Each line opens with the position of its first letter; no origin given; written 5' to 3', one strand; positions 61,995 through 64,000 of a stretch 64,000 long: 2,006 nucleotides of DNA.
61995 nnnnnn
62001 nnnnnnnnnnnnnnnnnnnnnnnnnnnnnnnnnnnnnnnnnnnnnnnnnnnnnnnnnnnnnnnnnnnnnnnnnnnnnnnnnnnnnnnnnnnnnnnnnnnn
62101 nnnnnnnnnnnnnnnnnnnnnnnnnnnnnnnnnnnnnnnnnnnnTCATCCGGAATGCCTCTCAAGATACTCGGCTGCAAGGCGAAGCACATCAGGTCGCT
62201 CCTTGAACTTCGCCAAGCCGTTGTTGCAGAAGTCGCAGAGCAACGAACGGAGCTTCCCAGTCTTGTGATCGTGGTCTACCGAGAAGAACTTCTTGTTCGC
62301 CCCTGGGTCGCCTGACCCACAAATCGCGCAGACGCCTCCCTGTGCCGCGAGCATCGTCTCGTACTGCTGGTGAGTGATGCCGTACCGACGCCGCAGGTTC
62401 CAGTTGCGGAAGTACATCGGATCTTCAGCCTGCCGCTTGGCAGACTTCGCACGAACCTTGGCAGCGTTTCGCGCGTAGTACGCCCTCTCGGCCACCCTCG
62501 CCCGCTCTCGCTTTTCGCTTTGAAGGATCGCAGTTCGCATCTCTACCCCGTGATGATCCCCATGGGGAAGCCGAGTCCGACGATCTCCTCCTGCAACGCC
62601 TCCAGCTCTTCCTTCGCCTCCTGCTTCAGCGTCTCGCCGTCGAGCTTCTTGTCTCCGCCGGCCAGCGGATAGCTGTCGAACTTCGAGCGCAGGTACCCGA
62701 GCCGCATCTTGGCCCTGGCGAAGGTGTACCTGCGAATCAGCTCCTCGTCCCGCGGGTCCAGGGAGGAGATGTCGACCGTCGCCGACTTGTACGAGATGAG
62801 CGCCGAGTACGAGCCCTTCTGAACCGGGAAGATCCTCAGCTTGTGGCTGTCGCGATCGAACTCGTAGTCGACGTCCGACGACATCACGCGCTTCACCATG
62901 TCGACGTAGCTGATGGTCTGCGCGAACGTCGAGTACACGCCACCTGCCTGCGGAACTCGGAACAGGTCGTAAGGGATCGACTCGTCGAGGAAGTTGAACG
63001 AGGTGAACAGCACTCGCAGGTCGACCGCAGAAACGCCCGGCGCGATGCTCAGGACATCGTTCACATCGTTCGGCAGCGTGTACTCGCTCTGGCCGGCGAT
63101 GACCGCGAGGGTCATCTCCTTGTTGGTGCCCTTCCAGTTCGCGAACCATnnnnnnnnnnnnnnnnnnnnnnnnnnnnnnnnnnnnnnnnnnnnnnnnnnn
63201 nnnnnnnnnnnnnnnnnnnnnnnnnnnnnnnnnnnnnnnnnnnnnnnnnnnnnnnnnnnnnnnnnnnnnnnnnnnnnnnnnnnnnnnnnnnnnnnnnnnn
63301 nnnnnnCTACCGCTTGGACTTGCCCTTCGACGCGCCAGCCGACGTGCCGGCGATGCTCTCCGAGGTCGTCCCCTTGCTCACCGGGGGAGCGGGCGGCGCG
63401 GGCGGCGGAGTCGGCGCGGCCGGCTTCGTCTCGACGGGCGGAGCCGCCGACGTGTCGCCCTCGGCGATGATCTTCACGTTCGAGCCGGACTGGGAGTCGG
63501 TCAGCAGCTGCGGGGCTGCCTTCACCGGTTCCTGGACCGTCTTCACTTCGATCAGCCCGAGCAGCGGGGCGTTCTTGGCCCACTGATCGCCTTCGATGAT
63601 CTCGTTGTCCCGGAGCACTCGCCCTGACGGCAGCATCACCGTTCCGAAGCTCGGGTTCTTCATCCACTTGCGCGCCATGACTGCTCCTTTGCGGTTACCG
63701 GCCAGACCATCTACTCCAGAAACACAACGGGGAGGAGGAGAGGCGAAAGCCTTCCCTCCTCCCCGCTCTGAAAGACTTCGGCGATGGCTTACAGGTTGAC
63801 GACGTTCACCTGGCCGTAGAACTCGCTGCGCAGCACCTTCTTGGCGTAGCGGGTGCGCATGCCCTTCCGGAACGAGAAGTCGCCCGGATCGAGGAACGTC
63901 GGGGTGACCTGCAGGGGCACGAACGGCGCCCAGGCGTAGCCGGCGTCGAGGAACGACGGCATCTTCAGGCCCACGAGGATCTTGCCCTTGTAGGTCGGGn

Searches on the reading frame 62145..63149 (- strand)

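Call 9: search_protein_families(library=phrogs, proteins=[window:62145-63149:-], max_evalue=0.01)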
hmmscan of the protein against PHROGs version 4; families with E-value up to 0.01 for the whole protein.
window:62145-63149:- (334 aa): 7 families
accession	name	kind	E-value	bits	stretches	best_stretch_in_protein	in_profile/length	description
phrog_2914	-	DNA, RNA and nucleotide metabolism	2.2e-31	110.1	1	212-332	34-155/190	endonuclease VII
phrog_2633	-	DNA, RNA and nucleotide metabolism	6.1e-30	105.3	1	221-333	37-140/142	endonuclease VII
phrog_307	-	DNA, RNA and nucleotide metabolism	7.4e-26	92.9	1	227-333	80-180/334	endonuclease VII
phrog_423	-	DNA, RNA and nucleotide metabolism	2.4e-10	41.6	1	264-316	16-68/159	endonuclease VII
phrog_1035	-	DNA, RNA and nucleotide metabolism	1.1e-09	39.6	1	217-333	96-231/271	endonuclease VII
phrog_17507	-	DNA, RNA and nucleotide metabolism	9.9e-05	23.1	1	291-329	1-40/65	endonuclease VII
phrog_11865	-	DNA, RNA and nucleotide metabolism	0.0067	17.9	1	291-315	2-26/95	endonuclease VII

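Call 10: search_protein_families(library=pfam, proteins=[window:62145-63149:-], max_evalue=0.01)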
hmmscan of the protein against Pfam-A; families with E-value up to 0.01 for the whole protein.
window:62145-63149:- (334 aa): 1 family
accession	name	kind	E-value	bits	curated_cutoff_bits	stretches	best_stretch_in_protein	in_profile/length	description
PF02945.21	Endonuclease_7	-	1.1e-21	76.9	23.6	1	252-330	4-81/82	Recombination endonuclease VII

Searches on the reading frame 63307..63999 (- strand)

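Call 9: search_protein_families(library=phrogs, proteins=[window:63307-63999:-], max_evalue=0.01)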
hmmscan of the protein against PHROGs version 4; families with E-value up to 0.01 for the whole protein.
window:63307-63999:- (230 aa): 1 family
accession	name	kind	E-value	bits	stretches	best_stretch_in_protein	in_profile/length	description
phrog_14234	-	unknown function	3.5e-06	28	1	128-225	112-201/223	-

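Call 10: search_protein_families(library=pfam, proteins=[window:63307-63999:-], max_evalue=0.01)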
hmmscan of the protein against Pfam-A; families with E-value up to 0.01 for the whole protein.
window:63307-63999:- (230 aa): 0 families
